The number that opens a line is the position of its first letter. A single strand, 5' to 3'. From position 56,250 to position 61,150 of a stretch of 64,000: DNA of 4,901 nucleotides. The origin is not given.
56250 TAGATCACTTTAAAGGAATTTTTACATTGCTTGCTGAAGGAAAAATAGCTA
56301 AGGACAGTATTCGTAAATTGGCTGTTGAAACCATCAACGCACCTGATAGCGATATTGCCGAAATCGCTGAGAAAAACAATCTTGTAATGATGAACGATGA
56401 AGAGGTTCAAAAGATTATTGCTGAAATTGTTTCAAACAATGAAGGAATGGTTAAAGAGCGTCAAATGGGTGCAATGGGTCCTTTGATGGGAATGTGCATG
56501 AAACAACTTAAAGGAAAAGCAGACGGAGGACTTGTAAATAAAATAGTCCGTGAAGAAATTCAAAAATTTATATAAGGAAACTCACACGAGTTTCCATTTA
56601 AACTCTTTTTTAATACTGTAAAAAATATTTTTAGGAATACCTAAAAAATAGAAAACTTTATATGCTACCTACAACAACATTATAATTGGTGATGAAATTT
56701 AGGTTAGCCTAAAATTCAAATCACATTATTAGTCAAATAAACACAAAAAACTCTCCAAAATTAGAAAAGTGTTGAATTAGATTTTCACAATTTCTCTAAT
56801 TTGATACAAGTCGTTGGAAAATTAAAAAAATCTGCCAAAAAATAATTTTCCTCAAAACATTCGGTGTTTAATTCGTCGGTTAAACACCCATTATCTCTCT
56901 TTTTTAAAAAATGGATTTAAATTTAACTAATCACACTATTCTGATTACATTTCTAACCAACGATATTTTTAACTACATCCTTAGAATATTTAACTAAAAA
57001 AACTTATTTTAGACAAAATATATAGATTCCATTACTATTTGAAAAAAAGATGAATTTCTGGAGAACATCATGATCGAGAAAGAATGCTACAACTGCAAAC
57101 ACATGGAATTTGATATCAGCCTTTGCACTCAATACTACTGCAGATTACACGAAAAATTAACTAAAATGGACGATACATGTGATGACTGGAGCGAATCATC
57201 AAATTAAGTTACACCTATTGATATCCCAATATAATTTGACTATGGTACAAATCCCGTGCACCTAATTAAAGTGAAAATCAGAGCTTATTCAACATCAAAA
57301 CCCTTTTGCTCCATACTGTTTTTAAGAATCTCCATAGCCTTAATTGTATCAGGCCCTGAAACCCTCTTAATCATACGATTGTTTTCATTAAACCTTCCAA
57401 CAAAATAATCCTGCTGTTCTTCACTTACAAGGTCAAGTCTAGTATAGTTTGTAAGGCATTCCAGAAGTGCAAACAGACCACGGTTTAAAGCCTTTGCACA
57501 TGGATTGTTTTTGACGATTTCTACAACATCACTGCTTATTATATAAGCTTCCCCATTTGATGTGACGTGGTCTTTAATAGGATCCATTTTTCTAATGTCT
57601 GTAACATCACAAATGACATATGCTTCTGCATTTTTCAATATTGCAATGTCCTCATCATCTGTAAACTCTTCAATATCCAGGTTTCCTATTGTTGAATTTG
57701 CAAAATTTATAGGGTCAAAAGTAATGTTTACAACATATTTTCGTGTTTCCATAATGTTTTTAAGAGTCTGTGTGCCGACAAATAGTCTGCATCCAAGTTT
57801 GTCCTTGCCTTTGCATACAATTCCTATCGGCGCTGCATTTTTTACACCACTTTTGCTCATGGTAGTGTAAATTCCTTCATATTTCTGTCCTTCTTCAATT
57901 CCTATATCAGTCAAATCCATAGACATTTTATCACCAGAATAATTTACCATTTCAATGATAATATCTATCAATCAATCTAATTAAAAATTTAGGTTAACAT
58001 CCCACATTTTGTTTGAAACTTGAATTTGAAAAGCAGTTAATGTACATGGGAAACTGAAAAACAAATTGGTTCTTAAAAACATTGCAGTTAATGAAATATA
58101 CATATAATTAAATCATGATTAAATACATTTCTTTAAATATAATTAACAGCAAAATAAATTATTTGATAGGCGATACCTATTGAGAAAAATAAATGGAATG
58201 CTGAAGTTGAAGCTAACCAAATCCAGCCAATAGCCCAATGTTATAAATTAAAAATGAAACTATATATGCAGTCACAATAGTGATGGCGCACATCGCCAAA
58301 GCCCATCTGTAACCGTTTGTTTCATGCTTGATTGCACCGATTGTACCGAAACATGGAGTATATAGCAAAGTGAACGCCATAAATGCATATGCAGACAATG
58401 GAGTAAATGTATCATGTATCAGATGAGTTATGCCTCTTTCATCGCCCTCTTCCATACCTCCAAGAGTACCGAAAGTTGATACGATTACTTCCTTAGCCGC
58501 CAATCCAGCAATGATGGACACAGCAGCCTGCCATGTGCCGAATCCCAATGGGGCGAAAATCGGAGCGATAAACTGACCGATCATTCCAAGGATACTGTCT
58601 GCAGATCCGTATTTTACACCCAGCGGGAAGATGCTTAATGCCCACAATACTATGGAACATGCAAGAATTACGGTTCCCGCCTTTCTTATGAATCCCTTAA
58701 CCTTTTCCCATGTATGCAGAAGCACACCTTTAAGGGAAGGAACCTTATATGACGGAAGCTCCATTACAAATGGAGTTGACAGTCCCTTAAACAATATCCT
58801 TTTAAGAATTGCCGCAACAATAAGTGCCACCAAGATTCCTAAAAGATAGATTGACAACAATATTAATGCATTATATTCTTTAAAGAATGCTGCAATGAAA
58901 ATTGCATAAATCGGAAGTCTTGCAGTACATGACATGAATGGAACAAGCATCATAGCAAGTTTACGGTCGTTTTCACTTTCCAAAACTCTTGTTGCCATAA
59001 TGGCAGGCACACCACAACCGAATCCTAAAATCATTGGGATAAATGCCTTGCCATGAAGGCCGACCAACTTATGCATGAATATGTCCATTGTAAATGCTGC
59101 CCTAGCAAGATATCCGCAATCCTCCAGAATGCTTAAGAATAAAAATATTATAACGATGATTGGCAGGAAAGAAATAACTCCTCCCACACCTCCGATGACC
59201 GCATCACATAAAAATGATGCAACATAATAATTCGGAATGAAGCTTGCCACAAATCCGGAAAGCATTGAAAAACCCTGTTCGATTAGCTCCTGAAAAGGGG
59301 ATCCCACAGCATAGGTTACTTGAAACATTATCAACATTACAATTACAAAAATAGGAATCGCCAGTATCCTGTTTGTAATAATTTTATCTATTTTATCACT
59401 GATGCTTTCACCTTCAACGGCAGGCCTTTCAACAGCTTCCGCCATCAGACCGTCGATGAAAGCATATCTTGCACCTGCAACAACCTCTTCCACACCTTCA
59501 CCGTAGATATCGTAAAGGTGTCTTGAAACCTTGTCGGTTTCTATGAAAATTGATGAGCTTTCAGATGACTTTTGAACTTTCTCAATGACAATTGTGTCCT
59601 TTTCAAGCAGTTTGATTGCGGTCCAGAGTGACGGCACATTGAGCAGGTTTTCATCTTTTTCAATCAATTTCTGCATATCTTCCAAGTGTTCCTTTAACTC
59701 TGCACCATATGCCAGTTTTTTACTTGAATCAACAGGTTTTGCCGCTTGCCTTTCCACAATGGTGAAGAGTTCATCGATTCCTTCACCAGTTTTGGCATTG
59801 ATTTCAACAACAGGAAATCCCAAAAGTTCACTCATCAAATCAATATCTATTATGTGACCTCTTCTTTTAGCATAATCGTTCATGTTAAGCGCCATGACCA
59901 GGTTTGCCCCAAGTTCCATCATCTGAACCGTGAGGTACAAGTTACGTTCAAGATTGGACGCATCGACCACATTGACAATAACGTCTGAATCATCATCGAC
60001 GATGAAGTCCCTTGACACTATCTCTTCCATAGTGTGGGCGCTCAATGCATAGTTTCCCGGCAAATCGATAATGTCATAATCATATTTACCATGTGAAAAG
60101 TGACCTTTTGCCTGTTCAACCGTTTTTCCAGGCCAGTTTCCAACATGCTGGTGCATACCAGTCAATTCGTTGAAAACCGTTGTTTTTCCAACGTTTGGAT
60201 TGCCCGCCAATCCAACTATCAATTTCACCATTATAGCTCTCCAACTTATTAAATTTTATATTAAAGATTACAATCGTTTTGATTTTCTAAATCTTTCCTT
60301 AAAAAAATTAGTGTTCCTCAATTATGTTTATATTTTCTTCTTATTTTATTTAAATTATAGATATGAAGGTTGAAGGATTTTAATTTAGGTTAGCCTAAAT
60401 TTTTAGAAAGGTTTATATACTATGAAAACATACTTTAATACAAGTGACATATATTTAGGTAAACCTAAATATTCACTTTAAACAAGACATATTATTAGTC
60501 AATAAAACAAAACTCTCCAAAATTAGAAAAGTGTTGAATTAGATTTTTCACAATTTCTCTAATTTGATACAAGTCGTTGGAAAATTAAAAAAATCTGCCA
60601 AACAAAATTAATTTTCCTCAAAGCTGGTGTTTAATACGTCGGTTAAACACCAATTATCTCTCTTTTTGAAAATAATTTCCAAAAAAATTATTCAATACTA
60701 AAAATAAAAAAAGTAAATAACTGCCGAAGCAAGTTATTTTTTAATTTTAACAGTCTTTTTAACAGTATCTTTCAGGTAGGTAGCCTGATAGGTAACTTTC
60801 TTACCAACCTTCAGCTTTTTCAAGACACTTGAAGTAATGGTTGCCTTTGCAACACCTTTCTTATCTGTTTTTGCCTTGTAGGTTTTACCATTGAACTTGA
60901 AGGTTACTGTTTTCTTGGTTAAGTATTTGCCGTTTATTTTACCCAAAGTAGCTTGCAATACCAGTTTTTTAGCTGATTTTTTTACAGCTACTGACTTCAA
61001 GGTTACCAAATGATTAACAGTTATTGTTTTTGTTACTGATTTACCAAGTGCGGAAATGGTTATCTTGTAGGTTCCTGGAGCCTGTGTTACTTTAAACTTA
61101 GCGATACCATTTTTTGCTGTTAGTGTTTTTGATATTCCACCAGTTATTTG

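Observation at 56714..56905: ORF-less conserved transcript behind an iron-box promoter: candidate iron-responsive small RNA (copy 1)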

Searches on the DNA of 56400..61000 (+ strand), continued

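Call 47: search_with_rna_model(model_id=R1, sources=[L077, L078, L079, L080, L081, L082, L083, L084, L085, L086, L087, L088, L089, L090, L091, L092, L093, L094, L095, L096, L097, L098, L099, L100, L101, L102, L103, L104, L105, L106, L107, L108, L109, L110, L111, L112, L113, L114, L115, L116, L117, L118, L119, L120, L121], max_evalue=0.000001)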
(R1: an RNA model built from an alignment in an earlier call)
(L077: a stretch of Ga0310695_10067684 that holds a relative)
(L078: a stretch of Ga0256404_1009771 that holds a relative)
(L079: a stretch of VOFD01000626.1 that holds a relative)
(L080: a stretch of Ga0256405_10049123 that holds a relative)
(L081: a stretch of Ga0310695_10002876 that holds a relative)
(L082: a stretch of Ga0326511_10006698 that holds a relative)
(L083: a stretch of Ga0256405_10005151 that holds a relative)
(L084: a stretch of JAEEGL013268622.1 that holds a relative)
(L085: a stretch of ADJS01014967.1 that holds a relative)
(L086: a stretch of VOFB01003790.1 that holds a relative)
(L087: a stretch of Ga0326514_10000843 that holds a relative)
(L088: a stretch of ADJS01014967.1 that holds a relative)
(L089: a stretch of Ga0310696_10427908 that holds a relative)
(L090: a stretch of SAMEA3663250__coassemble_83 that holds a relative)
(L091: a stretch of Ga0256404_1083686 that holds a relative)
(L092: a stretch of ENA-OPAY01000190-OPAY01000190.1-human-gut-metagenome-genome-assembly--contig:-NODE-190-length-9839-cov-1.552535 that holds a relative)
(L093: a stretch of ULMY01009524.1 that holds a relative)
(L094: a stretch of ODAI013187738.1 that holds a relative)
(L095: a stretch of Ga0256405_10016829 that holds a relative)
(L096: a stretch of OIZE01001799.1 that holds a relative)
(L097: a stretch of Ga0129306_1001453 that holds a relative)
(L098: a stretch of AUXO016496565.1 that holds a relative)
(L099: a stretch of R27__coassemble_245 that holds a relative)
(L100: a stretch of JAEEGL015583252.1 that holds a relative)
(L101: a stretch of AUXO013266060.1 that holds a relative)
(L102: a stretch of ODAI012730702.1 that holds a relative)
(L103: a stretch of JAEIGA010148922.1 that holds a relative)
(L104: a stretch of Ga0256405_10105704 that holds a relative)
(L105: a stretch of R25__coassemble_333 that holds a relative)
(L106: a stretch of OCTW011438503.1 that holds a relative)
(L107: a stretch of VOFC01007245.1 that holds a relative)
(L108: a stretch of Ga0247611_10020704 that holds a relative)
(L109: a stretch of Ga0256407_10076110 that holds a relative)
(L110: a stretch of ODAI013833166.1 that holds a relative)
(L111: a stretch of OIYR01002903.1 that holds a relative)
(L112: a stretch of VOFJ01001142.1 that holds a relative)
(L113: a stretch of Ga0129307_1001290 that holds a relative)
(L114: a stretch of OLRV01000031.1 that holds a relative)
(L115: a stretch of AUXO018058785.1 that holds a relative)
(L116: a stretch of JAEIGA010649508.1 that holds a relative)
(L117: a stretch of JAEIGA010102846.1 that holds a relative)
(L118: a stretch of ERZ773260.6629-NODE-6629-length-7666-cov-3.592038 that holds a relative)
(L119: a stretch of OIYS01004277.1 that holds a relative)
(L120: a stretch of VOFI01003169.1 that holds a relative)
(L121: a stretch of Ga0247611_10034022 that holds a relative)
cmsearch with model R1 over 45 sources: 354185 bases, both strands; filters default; matches with E-value up to 0.000001: 60.
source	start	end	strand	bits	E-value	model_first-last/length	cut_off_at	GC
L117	2757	2972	+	194.5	1.7e-34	1-221/221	no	0.27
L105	2022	2239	+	185.2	1e-32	1-221/221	no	0.28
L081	4173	4391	-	181.7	4.7e-32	1-221/221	no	0.26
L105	10029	10245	-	178.8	1.7e-31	1-221/221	no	0.24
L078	10859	11078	+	178.7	1.8e-31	1-221/221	no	0.24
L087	6046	6260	+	175.3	7.9e-31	1-221/221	no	0.26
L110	6306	6522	-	174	1.4e-30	1-221/221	no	0.24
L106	5855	6069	+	173.6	1.7e-30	1-221/221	no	0.25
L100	12699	12906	+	172.6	2.6e-30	1-221/221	no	0.25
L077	2243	2468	-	170.9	5.6e-30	1-221/221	no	0.23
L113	5993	6204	+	169.6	9.6e-30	1-221/221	no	0.24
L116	96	318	+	169.5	1e-29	1-221/221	no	0.26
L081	3712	3931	-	167.9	2e-29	1-221/221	no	0.29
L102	850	1069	+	165.8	5.3e-29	1-221/221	no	0.24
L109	2717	2933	-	162.6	2.1e-28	1-221/221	no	0.25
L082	1191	1408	-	161.8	3e-28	1-221/221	no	0.24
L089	906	1126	-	160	6.7e-28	1-221/221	no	0.25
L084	3973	4198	+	159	1e-27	1-221/221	no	0.23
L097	220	434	+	154.9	6.1e-27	1-221/221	no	0.23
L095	2422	2648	+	150.9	3.6e-26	1-221/221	no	0.25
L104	135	375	+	150.3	4.8e-26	1-221/221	no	0.24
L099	1849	2091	-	146.1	3e-25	1-221/221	no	0.26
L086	3015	3258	+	137.5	1.3e-23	1-221/221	no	0.25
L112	12323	12565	-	133.1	8.9e-23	1-221/221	no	0.25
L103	1541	1746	-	131.9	1.5e-22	1-221/221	no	0.23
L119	1151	1394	-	131.3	2e-22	1-221/221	no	0.25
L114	12478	12717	+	131.2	2.1e-22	1-221/221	no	0.25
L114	12801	13040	+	131.2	2.1e-22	1-221/221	no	0.25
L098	2513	2721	+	128.7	6.1e-22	1-221/221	no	0.23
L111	6116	6354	+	128.2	7.7e-22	1-221/221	no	0.25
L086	2695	2931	+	127.3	1.2e-21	1-221/221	no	0.25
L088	7341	7579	+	124.7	3.6e-21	1-221/221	no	0.26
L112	11992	12237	-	122.6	8.9e-21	1-221/221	no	0.24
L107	6345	6582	+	121.3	1.6e-20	1-221/221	no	0.25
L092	4016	4253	-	121.3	1.6e-20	1-221/221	no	0.25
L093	208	445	+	121.3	1.6e-20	1-221/221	no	0.25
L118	3343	3580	+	121.3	1.6e-20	1-221/221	no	0.25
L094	1618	1831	-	117.4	8.7e-20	1-221/221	no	0.24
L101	8201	8366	-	115.7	1.9e-19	48-221/221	5'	0.23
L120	96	335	+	113.8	4.2e-19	1-221/221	no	0.25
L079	2560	2797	+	113.7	4.5e-19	1-221/221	no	0.25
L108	6806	7011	+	113.3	5.3e-19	1-221/221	no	0.24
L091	1454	1663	-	110.2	2.1e-18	1-221/221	no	0.25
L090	12127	12310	+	109.9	2.4e-18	1-221/221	no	0.26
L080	3357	3529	-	105.1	2e-17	56-221/221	5'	0.25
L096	4789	4999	-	92.9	4.1e-15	1-221/221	no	0.23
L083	14310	14476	+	89.2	2.1e-14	1-181/221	3'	0.25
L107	6669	6880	+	82.5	4.1e-13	1-221/221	no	0.25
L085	3860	4071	+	80.5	9.6e-13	1-221/221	no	0.25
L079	2881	3091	+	80.1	1.2e-12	1-221/221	no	0.25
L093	529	739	+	80.1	1.2e-12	1-221/221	no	0.25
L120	417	627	+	80.1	1.2e-12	1-221/221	no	0.25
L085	3569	3778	+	75.3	9.4e-12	1-221/221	no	0.22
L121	5078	5246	-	73.5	2.1e-11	49-221/221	5'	0.25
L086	3341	3553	+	72.5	3.2e-11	1-221/221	no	0.26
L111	6438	6650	+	72.2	3.6e-11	1-221/221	no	0.26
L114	13124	13336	+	72.2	3.6e-11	1-221/221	no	0.26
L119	855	1067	-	72.2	3.6e-11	1-221/221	no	0.26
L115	1275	1356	+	68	2.3e-10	47-126/221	no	0.18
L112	11693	11906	-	64.7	1e-09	1-221/221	no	0.25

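Call 48: search_with_rna_model(model_id=R1, sources=[window, L001, L002, L003, L004, L007, L012, L015, L016, L017, L018, L020, L021, L022, L023, L024, L025, L027, L047, L059, L061, L077, L078, L079, L081, L082, L084, L085, L086, L087, L088, L089, L090, L091, L092, L093, L094, L095, L096, L097, L098, L099, L100, L102, L103, L104, L105, L106, L107, L108, L109, L110, L111, L112, L113, L114, L116, L117, L118, L119, L120], max_evalue=1e-9, make_alignment=true)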
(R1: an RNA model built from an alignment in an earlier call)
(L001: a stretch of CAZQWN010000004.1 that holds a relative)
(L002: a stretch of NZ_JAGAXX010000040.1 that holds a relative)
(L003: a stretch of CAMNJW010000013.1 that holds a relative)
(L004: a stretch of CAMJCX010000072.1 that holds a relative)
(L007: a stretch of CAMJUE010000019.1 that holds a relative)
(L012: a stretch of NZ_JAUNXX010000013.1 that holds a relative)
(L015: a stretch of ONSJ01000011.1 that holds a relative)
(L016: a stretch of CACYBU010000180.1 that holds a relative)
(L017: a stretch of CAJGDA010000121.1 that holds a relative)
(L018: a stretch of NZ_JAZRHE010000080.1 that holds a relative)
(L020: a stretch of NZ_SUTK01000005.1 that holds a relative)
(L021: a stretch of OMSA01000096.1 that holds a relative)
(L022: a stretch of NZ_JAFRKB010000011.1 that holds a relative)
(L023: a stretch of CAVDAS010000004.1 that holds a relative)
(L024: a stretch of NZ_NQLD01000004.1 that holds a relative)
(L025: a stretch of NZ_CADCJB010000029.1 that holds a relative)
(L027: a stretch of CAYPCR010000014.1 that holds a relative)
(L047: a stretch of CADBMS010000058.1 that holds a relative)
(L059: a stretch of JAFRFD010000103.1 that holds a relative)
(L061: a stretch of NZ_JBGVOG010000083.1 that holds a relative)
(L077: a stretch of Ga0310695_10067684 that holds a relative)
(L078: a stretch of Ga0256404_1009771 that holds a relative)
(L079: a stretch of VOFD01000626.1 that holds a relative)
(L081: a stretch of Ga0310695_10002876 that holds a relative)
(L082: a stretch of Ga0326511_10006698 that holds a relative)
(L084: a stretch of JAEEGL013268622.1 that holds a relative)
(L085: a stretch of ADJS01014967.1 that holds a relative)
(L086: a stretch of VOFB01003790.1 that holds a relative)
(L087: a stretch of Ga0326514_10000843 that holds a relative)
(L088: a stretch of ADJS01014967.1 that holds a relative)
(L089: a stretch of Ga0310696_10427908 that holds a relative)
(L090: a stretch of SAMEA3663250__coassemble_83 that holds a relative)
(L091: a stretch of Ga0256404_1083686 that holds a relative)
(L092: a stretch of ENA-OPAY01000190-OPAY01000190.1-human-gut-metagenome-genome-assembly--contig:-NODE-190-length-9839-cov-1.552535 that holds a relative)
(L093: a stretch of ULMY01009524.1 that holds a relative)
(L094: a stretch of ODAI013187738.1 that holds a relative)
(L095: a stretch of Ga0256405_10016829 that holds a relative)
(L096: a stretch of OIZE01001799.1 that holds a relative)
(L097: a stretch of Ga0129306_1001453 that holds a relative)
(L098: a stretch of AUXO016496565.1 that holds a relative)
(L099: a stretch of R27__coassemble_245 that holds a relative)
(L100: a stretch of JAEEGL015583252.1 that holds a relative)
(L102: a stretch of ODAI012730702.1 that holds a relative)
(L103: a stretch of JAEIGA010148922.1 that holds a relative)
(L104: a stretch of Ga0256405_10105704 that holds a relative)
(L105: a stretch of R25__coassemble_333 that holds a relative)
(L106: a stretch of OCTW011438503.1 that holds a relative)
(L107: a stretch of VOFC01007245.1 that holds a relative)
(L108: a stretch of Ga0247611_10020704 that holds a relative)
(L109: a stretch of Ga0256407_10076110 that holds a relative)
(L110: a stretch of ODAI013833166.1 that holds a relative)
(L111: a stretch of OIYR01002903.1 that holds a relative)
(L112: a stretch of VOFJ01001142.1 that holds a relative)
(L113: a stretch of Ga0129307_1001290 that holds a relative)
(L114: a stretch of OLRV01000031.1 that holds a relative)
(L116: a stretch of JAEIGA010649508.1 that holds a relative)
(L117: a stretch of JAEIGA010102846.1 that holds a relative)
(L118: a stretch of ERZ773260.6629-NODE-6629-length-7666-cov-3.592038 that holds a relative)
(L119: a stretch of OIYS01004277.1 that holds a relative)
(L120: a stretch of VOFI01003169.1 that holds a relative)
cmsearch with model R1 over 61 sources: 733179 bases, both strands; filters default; matches with E-value up to 1e-9: 85.
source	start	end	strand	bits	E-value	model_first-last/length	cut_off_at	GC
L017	1404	1619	-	194.5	3.6e-34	1-221/221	no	0.27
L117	2757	2972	+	194.5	3.6e-34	1-221/221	no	0.27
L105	2022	2239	+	185.2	2.1e-32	1-221/221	no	0.28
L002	1550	1767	+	182.8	6.1e-32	1-221/221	no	0.24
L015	760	978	+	181.7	9.8e-32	1-221/221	no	0.26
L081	4173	4391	-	181.7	9.8e-32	1-221/221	no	0.26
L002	9556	9772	-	181.3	1.2e-31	1-221/221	no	0.28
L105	10029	10245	-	178.8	3.5e-31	1-221/221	no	0.24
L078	10859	11078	+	178.7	3.7e-31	1-221/221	no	0.24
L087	6046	6260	+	175.3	1.6e-30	1-221/221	no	0.26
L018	1398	1623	+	174.8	2.1e-30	1-221/221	no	0.23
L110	6306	6522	-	174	3e-30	1-221/221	no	0.24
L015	1219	1437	+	173.7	3.3e-30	1-221/221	no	0.29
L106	5855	6069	+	173.6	3.5e-30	1-221/221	no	0.25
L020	1285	1500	+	173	4.5e-30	1-221/221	no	0.31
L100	12699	12906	+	172.6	5.3e-30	1-221/221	no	0.25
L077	2243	2468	-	170.9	1.2e-29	1-221/221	no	0.23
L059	9519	9733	-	169.9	1.8e-29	1-221/221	no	0.27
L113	5993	6204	+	169.6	2e-29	1-221/221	no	0.24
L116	96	318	+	169.5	2.1e-29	1-221/221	no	0.26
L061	9562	9791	-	168.6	3.1e-29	1-221/221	no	0.26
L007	1012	1219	-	168.3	3.5e-29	1-221/221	no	0.24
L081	3712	3931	-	167.9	4.2e-29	1-221/221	no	0.29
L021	5027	5240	-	165.9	1e-28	1-221/221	no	0.24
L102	850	1069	+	165.8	1.1e-28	1-221/221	no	0.24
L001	9551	9774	-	165.1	1.4e-28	1-221/221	no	0.25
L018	9550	9775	-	164.4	2e-28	1-221/221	no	0.25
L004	2201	2429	-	163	3.7e-28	1-221/221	no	0.27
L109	2717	2933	-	162.6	4.3e-28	1-221/221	no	0.25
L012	2217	2452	+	162.4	4.8e-28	1-221/221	no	0.24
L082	1191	1408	-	161.8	6.2e-28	1-221/221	no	0.24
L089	906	1126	-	160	1.4e-27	1-221/221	no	0.25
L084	3973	4198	+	159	2.1e-27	1-221/221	no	0.23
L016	2808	3023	+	158.2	3e-27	1-221/221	no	0.27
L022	8502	8727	-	157.3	4.6e-27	1-221/221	no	0.25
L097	220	434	+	154.9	1.3e-26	1-221/221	no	0.23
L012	9550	9789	-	151.7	5.2e-26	1-221/221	no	0.27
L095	2422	2648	+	150.9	7.5e-26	1-221/221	no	0.25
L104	135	375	+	150.3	9.8e-26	1-221/221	no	0.24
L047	607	803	-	148.8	1.9e-25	1-221/221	no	0.22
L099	1849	2091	-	146.1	6.2e-25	1-221/221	no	0.26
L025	6301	6519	-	145.8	7.1e-25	1-221/221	no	0.27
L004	5957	6178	-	143.4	2e-24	1-221/221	no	0.26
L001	13347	13571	-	143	2.4e-24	1-221/221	no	0.24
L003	16469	16688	-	138.3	1.9e-23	1-221/221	no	0.27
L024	9100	9342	-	137.7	2.5e-23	1-221/221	no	0.25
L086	3015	3258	+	137.5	2.7e-23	1-221/221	no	0.25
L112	12323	12565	-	133.1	1.8e-22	1-221/221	no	0.25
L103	1541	1746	-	131.9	3.2e-22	1-221/221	no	0.23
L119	1151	1394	-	131.3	4.1e-22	1-221/221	no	0.25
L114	12478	12717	+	131.2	4.4e-22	1-221/221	no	0.25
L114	12801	13040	+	131.2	4.4e-22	1-221/221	no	0.25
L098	2513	2721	+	128.7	1.3e-21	1-221/221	no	0.23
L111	6116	6354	+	128.2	1.6e-21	1-221/221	no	0.25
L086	2695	2931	+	127.3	2.4e-21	1-221/221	no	0.25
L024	9426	9665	-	125.4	5.5e-21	1-221/221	no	0.25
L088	7341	7579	+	124.7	7.4e-21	1-221/221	no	0.26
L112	11992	12237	-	122.6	1.8e-20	1-221/221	no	0.24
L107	6345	6582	+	121.3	3.3e-20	1-221/221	no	0.25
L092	4016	4253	-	121.3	3.3e-20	1-221/221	no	0.25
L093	208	445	+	121.3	3.3e-20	1-221/221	no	0.25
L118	3343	3580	+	121.3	3.3e-20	1-221/221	no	0.25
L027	9637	9842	+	117.6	1.7e-19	1-221/221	no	0.28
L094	1618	1831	-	117.4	1.8e-19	1-221/221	no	0.24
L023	857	1080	-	115.2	4.8e-19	1-221/221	no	0.23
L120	96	335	+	113.8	8.8e-19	1-221/221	no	0.25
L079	2560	2797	+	113.7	9.2e-19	1-221/221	no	0.25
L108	6806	7011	+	113.3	1.1e-18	1-221/221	no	0.24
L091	1454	1663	-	110.2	4.3e-18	1-221/221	no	0.25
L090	12127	12310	+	109.9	5e-18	1-221/221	no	0.26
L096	4789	4999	-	92.9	8.6e-15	1-221/221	no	0.23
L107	6669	6880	+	82.5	8.5e-13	1-221/221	no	0.25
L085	3860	4071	+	80.5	2e-12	1-221/221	no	0.25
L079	2881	3091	+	80.1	2.4e-12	1-221/221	no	0.25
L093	529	739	+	80.1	2.4e-12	1-221/221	no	0.25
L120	417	627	+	80.1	2.4e-12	1-221/221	no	0.25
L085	3569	3778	+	75.3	1.9e-11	1-221/221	no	0.22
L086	3341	3553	+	72.5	6.6e-11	1-221/221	no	0.26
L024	8804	9016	-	72.4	7.1e-11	1-221/221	no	0.26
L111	6438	6650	+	72.2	7.5e-11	1-221/221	no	0.26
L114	13124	13336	+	72.2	7.5e-11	1-221/221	no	0.26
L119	855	1067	-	72.2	7.5e-11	1-221/221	no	0.26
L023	559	770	-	67.9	5.1e-10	1-221/221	no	0.24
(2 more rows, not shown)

Alignment A5: 85 matches aligned to the model, 319 columns, each read 5' to 3' on its own strand. Consensus structure (alignment columns), stored with it:
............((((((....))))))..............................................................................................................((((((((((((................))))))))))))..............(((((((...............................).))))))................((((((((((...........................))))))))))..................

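Call 68: search_rna_families(sources=[L017, L047, L093], threshold=evalue, max_evalue=1)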
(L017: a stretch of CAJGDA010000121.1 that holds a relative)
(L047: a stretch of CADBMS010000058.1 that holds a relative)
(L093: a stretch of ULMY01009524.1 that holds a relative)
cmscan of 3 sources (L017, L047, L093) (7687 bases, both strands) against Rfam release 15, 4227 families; matches with E-value up to 1: 1.
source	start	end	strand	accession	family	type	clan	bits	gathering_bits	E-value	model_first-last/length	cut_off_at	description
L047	429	465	+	RF00137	SNORD83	Gene; snRNA; snoRNA; CD-box;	-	24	35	0.45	1-78/78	no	Small nucleolar RNA SNORD83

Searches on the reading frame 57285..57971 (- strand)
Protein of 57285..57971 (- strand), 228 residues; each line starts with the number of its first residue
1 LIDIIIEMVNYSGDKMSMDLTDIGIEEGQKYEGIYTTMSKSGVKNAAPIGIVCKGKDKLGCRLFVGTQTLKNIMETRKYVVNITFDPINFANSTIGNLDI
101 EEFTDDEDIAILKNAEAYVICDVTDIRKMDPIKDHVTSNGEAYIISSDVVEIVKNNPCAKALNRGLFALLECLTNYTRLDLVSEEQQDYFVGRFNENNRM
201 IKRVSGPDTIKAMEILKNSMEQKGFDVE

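Call 13: search_protein_families(library=pfam, proteins=[window:57285-57971:-])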
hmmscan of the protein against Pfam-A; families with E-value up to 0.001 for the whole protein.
window:57285-57971:- (228 aa): 2 families
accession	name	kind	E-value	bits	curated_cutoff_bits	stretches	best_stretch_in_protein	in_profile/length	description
PF04289.18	DUF447_N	-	3.4e-22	79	24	1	31-127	1-95/114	Protein of unknown function (DUF447) N-terminal domain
PF20766.2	DUF447_C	-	3.2e-08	33.9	24.8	1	163-217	1-52/53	Protein of unknown function (DUF447)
